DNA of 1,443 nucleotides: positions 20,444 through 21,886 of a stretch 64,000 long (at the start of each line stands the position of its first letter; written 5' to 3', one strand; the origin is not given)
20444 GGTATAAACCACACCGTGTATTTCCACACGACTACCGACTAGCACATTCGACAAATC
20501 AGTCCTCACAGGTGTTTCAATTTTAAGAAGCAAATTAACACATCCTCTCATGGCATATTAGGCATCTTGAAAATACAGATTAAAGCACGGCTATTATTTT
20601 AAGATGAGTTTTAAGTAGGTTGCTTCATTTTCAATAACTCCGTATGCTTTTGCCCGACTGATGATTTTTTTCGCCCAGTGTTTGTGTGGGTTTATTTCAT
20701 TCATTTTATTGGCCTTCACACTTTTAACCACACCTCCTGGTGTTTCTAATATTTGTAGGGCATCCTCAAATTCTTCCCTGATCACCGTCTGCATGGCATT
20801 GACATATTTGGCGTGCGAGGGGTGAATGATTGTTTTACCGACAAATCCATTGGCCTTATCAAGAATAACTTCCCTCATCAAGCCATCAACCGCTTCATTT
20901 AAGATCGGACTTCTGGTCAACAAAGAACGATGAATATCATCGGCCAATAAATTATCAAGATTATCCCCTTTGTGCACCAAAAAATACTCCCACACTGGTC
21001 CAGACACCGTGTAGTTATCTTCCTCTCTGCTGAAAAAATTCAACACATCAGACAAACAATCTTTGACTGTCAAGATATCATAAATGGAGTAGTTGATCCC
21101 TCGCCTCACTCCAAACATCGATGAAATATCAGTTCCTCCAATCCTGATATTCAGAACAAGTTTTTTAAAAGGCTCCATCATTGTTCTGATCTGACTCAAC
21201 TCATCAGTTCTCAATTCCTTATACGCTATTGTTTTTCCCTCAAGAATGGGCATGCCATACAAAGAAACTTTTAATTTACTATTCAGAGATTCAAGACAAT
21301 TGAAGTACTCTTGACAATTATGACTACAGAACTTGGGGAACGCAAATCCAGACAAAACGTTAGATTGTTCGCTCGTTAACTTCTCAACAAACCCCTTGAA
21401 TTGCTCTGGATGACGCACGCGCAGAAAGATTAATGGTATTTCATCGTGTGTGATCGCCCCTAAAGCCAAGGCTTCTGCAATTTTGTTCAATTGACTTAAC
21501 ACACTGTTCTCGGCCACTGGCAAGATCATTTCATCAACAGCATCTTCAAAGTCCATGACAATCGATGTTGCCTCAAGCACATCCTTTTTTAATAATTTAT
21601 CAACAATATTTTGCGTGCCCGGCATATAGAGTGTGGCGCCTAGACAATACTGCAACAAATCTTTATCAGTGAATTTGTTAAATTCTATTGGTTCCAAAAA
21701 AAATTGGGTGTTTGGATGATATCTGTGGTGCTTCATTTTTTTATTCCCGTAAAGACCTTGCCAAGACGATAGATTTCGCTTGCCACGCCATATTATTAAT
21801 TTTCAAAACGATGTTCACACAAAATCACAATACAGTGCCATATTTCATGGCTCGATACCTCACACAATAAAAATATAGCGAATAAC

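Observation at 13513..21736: Eight-gene small-molecule acid-metabolism cassette plus ATP-grasp ligase inside the glycan operon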

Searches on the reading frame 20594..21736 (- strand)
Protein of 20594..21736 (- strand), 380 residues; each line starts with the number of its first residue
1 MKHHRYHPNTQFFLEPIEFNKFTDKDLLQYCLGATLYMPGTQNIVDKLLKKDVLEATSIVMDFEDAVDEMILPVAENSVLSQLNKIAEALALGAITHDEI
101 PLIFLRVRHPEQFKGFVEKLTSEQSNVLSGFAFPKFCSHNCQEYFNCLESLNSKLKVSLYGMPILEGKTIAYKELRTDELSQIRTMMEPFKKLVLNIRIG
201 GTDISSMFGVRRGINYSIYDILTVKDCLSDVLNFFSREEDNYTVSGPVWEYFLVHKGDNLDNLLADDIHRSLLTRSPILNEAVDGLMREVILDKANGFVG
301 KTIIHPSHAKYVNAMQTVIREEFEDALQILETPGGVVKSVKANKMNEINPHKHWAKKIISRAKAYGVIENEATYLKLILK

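Call 3: search_protein_families(library=pfam, proteins=[window:20594-21736:-], max_evalue=0.01)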
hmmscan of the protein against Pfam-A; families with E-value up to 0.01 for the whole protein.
window:20594-21736:- (380 aa): 1 family
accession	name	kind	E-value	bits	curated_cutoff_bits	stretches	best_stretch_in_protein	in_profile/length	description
PF15617.12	C-C_Bond_Lyase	-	1.4e-108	363.3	28.4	1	27-367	2-320/320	C-C_Bond_Lyase of the TIM-Barrel fold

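Call 4: search_protein_families(library=ncbifam, proteins=[window:20594-21736:-], max_evalue=0.01)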
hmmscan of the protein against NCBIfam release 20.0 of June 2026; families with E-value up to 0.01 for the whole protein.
window:20594-21736:- (380 aa): 2 families
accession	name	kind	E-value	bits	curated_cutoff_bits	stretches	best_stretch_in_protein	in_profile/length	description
NF038242.1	RipC_Ccl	equivalog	8.5e-07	28.7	375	1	282-346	190-254/268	itaconate degradation C-C-lyase RipC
TIGR01588.1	citE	equivalog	0.00011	21.4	443.4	1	283-332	200-249/288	citrate (pro-3S)-lyase subunit beta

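Call 18: search_solved_structures(query=window:20594-21736:-, max_evalue=1)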
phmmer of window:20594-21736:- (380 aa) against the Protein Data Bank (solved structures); distinct sequences matched with E-value up to 1: 0.

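Call 58: find_homologous_proteins(query=window:20594-21736:-, max_evalue=0.00001)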
Query window:20594-21736:- (380 aa): 3903 proteins with E <= 0.00001 among 8000 candidates; the best 120 are listed.
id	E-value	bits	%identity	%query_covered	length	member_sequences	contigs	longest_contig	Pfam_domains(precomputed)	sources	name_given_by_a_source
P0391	1.5e-250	848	99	100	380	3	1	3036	PF15617.13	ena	-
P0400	1.0e-209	714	83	100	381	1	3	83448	PF15617.13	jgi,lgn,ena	jgi:citrate lyase beta subunit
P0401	1.4e-193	661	76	100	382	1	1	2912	PF15617.13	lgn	-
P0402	5.8e-190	649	74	99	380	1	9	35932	PF15617.13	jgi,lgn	jgi:citrate lyase beta subunit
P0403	4.3e-189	646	73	99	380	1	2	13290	PF15617.13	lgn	-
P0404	2.7e-186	637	73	100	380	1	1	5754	PF15617.13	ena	-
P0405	6.5e-185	632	73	100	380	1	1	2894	PF15617.13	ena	-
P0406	2.7e-176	604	71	100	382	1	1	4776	PF15617.13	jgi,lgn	jgi:citrate lyase beta subunit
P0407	2.1e-171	588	67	99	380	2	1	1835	PF15617.13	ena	-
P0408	1.0e-170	586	68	100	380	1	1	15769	PF15617.13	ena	-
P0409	1.9e-170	585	68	100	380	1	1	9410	PF15617.13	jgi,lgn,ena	-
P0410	1.9e-170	585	67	100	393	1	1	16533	PF15617.13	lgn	-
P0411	8.9e-170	583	67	99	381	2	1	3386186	PF15617.13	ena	-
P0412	1.5e-169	582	67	99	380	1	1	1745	PF15617.13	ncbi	-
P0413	4.4e-169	580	67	100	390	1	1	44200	PF15617.13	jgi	-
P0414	4.4e-169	580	65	100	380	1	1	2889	PF15617.13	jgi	-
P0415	1.7e-168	578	66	100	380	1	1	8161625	PF15617.13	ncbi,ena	-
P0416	3.0e-168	578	65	100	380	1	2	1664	PF15617.13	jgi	jgi:citrate lyase beta subunit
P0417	3.4e-168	577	68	100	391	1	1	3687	PF15617.13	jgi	-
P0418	4.7e-168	577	68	100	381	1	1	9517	PF15617.13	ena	-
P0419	8.1e-168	576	66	100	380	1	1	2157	PF15617.13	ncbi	-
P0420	1.6e-167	575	67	99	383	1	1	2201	PF15617.13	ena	-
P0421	2.0e-166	572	66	100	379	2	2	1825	PF15617.13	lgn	-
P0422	3.9e-166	571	66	100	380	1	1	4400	PF15617.13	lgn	-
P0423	6.5e-166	570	65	99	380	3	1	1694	PF15617.13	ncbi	-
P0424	1.3e-165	569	65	100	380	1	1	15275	PF15617.13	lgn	-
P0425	1.9e-165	568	66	100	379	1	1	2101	PF15617.13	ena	-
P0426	2.7e-165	568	66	99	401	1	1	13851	PF15617.13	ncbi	-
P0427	3.7e-165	567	67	100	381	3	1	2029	PF15617.13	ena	-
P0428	4.7e-165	567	65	100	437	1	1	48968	PF15617.13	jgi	jgi:citrate lyase beta subunit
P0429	7.7e-165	566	66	100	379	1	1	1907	PF15617.13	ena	-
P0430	1.1e-164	566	66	99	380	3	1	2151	PF15617.13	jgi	jgi:citrate lyase beta subunit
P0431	1.2e-164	566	67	100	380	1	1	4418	PF15617.13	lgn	-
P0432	1.6e-164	565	65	100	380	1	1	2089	PF15617.13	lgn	-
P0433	2.1e-164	565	64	100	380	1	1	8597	PF15617.13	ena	-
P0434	2.3e-164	565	66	99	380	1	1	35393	PF15617.13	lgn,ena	-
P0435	2.4e-164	565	72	90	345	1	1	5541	PF15617.13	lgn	-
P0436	6.3e-164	563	66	99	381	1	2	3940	PF15617.13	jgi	jgi:citrate lyase beta subunit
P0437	8.6e-164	563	65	100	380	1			PF15617.13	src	-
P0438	1.0e-163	563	66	100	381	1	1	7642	PF15617.13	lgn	-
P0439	1.4e-163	562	66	100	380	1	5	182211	PF15617.13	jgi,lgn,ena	-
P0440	1.8e-163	562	65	100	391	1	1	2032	PF15617.13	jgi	jgi:citrate lyase beta subunit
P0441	1.9e-163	562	64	100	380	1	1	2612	PF15617.13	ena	-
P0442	2.4e-163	562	64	100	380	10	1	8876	PF15617.13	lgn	-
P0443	3.4e-163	561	64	100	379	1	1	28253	PF15617.13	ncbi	-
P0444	4.1e-163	561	65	99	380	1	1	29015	PF15617.13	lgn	-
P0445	5.2e-163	560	64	100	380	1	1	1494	PF15617.13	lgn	-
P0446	5.9e-163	560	63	100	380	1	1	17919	PF15617.13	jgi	-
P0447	6.3e-163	560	65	100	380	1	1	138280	PF15617.13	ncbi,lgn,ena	-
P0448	6.4e-163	560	64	99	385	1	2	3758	PF15617.13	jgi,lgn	jgi:citrate lyase beta subunit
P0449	7.1e-163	560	65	100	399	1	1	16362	PF15617.13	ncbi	-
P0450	7.2e-163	560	65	99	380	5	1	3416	PF15617.13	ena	-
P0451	1.2e-162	559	65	99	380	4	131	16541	PF15617.13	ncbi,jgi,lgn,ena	-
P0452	1.3e-162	559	63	100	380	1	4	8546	PF15617.13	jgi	jgi:citrate lyase beta subunit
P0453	1.5e-162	559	65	100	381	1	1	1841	PF15617.13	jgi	-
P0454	2.1e-162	558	63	100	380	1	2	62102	PF15617.13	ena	-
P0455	3.8e-162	558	64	100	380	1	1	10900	PF15617.13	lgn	-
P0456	4.8e-162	557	65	100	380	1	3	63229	PF15617.13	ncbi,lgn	-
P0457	6.9e-162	557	66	100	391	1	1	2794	PF15617.13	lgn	-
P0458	7.6e-162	557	63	100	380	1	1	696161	PF15617.13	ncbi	-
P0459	8.3e-162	556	65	100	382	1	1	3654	PF15617.13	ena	-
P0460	8.3e-162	556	64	100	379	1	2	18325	PF15617.13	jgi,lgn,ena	-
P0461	1.2e-161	556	64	100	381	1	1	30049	PF15617.13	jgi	-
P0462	1.6e-161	556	63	100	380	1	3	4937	PF15617.13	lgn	-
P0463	1.7e-161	555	64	100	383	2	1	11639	PF15617.13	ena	-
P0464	2.3e-161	555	65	99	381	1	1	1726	PF15617.13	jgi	jgi:citrate lyase beta subunit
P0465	3.5e-161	554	65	100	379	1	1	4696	PF15617.13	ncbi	-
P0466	3.9e-161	554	64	99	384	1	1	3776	PF15617.13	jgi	jgi:citrate lyase beta subunit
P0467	4.7e-161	554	63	100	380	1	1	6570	PF15617.13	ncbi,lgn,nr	ncbi:MAG: ATP/GTP-binding protein [Flavobacterium sp.]|nr:MAG: ATP/GTP-binding protein [Flavobacteri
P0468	5.6e-161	554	65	100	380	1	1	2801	PF15617.13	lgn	-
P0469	6.3e-161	554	64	99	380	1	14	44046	PF15617.13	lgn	-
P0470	6.9e-161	553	64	100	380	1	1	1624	PF15617.13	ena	-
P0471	7.7e-161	553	63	99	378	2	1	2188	PF15617.13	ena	-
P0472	1.2e-160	553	63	100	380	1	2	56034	PF15617.13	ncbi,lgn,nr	ncbi:MAG: ATP/GTP-binding protein [Pedobacter sp.]|nr:MAG: ATP/GTP-binding protein [Pedobacter sp.]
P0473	1.2e-160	553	65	99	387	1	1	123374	PF15617.13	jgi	-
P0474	1.2e-160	553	64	99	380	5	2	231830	PF15617.13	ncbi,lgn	-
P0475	1.8e-160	552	64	100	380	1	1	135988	PF15617.13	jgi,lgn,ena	-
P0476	2.1e-160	552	64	100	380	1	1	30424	PF15617.13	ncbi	-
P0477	2.4e-160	552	63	99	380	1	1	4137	PF15617.13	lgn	-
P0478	2.5e-160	552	65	100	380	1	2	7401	PF15617.13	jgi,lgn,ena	-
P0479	2.5e-160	552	63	99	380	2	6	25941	PF15617.13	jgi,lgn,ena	jgi:citrate lyase beta subunit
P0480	2.8e-160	551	64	99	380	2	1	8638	PF15617.13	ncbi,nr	ncbi:MAG: HpcH/HpaI aldolase/citrate lyase family protein [Bacteroidales bacterium]|nr:HpcH/HpaI ald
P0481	3.4e-160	551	64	100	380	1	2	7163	PF15617.13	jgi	jgi:citrate lyase beta subunit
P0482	3.6e-160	551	63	100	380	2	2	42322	PF15617.13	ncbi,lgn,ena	-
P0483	5.1e-160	551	62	100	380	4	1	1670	PF15617.13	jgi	-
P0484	7.1e-160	550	63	99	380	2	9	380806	PF15617.13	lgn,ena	-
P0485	8.0e-160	550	63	100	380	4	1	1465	PF15617.13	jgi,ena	-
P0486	8.6e-160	550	62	100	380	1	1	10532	PF15617.13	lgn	-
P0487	8.8e-160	550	63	99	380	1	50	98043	PF15617.13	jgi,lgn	jgi:citrate lyase beta subunit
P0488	8.9e-160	550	63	99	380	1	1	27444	PF15617.13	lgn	-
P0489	9.4e-160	550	64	99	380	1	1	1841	PF15617.13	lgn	-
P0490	9.5e-160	550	64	99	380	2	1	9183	PF15617.13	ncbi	-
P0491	1.0e-159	550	63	99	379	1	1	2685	PF15617.13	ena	-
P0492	1.0e-159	550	63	99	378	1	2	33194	PF15617.13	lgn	-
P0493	1.2e-159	549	64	100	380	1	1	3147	PF15617.13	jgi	jgi:citrate lyase beta subunit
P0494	1.3e-159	549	64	100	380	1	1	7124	PF15617.13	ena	-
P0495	1.3e-159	549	64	100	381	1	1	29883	PF15617.13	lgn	-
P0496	1.3e-159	549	63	100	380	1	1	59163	PF15617.13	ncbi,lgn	-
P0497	1.3e-159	549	64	99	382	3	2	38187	PF15617.13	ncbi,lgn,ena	ncbi:MAG: HpcH/HpaI aldolase/citrate lyase family protein [Bacteroidales bacterium]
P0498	1.4e-159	549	62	100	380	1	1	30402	PF15617.13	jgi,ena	-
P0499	1.7e-159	549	63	99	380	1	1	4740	PF15617.13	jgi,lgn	-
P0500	1.9e-159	549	63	100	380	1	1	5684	PF15617.13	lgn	-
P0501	2.0e-159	549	63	99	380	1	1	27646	PF15617.13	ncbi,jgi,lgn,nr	ncbi:MAG: HpcH/HpaI aldolase/citrate lyase family protein [Bacteroidales bacterium]|jgi:citrate lyas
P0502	2.9e-159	548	65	100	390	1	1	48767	PF15617.13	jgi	jgi:citrate lyase beta subunit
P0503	3.0e-159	548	63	100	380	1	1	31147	PF15617.13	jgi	jgi:citrate lyase beta subunit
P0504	3.3e-159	548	62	99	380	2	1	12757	PF15617.13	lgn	-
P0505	3.3e-159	548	63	99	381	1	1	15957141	PF15617.13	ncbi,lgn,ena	-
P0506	3.5e-159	548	63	99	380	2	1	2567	PF15617.13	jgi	-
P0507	4.5e-159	547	63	99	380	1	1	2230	PF15617.13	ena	-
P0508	4.9e-159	547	63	99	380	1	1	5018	PF15617.13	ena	-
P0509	5.3e-159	547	63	100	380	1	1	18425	PF15617.13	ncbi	-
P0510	6.1e-159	547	64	99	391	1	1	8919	PF15617.13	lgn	-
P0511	6.3e-159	547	64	100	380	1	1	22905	PF15617.13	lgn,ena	-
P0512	6.6e-159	547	63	100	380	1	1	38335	PF15617.13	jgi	jgi:citrate lyase beta subunit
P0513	9.8e-159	546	63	100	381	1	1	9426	PF15617.13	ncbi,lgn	-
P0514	1.0e-158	546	63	100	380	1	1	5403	PF15617.13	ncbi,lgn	-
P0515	1.1e-158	546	62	100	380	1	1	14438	PF15617.13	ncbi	-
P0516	1.3e-158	546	63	100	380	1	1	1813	PF15617.13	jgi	-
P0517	1.3e-158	546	63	99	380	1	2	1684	PF15617.13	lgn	-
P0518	1.4e-158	546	63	100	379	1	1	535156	PF15617.13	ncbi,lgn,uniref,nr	ncbi:MAG: HpcH/HpaI aldolase/citrate lyase family protein [Spirochaetales bacterium]|uniref:HpcH/Hpa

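Call 65: predict_structure(alignment_id=A5)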
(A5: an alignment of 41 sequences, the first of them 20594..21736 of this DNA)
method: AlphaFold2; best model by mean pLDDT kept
length: 380 residues; sequences in the alignment: 41
mean_pLDDT: 80.8   pTM: 0.83
mean pLDDT of the five models: 80.8, 78.9, 78.1, 73.3, 69.2
residues with pLDDT >= 90: 160; 70-90: 127; 50-70: 58; < 50: 35
segments of 3 or more residues with pLDDT < 50: 211-214, 251-280
pLDDT, mean of each block of 10 residues (from residue 1): 70 90 93 88 88 79 73 93 97 93 94 97 97 94 97 97 91 91 94 92 63 55 81 76 77 41 41 39 67 82 80 87 89 69 60 87 91 76
secondary structure, 60 per line:
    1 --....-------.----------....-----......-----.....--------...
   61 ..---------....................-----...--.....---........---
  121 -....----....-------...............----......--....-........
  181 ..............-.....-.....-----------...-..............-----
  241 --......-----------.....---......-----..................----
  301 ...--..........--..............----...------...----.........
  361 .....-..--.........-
elements in order: H3-6 H25-28 E34-39 H45-49 E58-62 H72-91 E102-106 H110-117 H122-125 E130-133 H141-155 E160-165 H168-171 H173-193 E196-200 H202-206 H222-235 E243-248 H260-264 H268-273 H279-296 E301-303 H306-315 H320-331 E336-338 E345-347 H352-365 H371-379

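Call 67: fold_search(model_id=the predicted structure, library=pdb)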
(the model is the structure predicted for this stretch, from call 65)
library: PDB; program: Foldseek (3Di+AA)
matches with E <= 10: 1660; with E <= 0.001: 136
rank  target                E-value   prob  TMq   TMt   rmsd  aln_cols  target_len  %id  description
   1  9nzb_C                2.1e-09  1.00  0.54  0.76   4.9       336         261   17  Crystal Structure of acyl-CoA lyase subunit beta from Pseudomonas aeruginosa PAO1 (released 2025-07-09)
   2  8khl_C                2.2e-09  1.00  0.55  0.74   4.6       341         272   17  (S)-citramalyl-CoA lyase (released 2024-05-15)
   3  9nzb_A                2.8e-09  1.00  0.54  0.73   5.0       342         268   16  Crystal Structure of acyl-CoA lyase subunit beta from Pseudomonas aeruginosa PAO1 (released 2025-07-09)
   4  9nzb_F                3.5e-09  1.00  0.52  0.73   5.1       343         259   16  Crystal Structure of acyl-CoA lyase subunit beta from Pseudomonas aeruginosa PAO1 (released 2025-07-09)
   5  9nzb_E                3.7e-09  1.00  0.53  0.77   4.5       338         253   15  Crystal Structure of acyl-CoA lyase subunit beta from Pseudomonas aeruginosa PAO1 (released 2025-07-09)
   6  4l9y_A                5.0e-09  1.00  0.55  0.64   7.6       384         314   15  Crystal Structure of Rhodobacter sphaeroides malyl-CoA lyase in complex with magnesium, glyoxylate, and propionyl-CoA (released 2013-12-04)
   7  4l9y_C                5.0e-09  1.00  0.55  0.65   7.7       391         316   14  Crystal Structure of Rhodobacter sphaeroides malyl-CoA lyase in complex with magnesium, glyoxylate, and propionyl-CoA (released 2013-12-04)
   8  4l9y_F                6.5e-09  1.00  0.48  0.58  11.9       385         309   14  Crystal Structure of Rhodobacter sphaeroides malyl-CoA lyase in complex with magnesium, glyoxylate, and propionyl-CoA (released 2013-12-04)
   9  4l9z_A                9.3e-09  1.00  0.50  0.60  11.0       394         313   14  Crystal Structure of Rhodobacter sphaeroides malyl-CoA lyase in complex with magnesium, oxalate, and CoA (released 2013-12-04)
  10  8khl_A                1.4e-08  1.00  0.54  0.72   5.1       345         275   17  (S)-citramalyl-CoA lyase (released 2024-05-15)
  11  5vxc                  1.5e-08  1.00  0.60  0.73   4.7       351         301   17  Crystal Structure Analysis of human CLYBL in complex with free CoASH (released 2017-11-01)
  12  9nzb_B                1.5e-08  1.00  0.53  0.75   4.7       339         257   16  Crystal Structure of acyl-CoA lyase subunit beta from Pseudomonas aeruginosa PAO1 (released 2025-07-09)
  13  9nzb_D                1.5e-08  1.00  0.53  0.73   5.5       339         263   16  Crystal Structure of acyl-CoA lyase subunit beta from Pseudomonas aeruginosa PAO1 (released 2025-07-09)
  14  4l80_B                1.5e-08  1.00  0.55  0.60   6.3       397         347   11  Crystal Structure of Chloroflexus aurantiacus malyl-CoA lyase in complex with magnesium, oxalate, and propionyl-CoA (released 2013-12-04)
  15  6arb_A                1.7e-08  1.00  0.50  0.67   6.2       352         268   15  CRYSTAL STRUCTURE OF PROTEIN CitE FROM MYCOBACTERIUM TUBERCULOSIS IN COMPLEX WITH MAGNESIUM, PYRUVATE AND COENZYME A (released 2018-08-01)
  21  4l9y_B                8.3e-08  1.00  0.42  0.57  12.6       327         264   15  Crystal Structure of Rhodobacter sphaeroides malyl-CoA lyase in complex with magnesium, glyoxylate, and propionyl-CoA (released 2013-12-04)
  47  4l9y_D                7.8e-07  1.00  0.41  0.56  11.8       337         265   14  Crystal Structure of Rhodobacter sphaeroides malyl-CoA lyase in complex with magnesium, glyoxylate, and propionyl-CoA (released 2013-12-04)
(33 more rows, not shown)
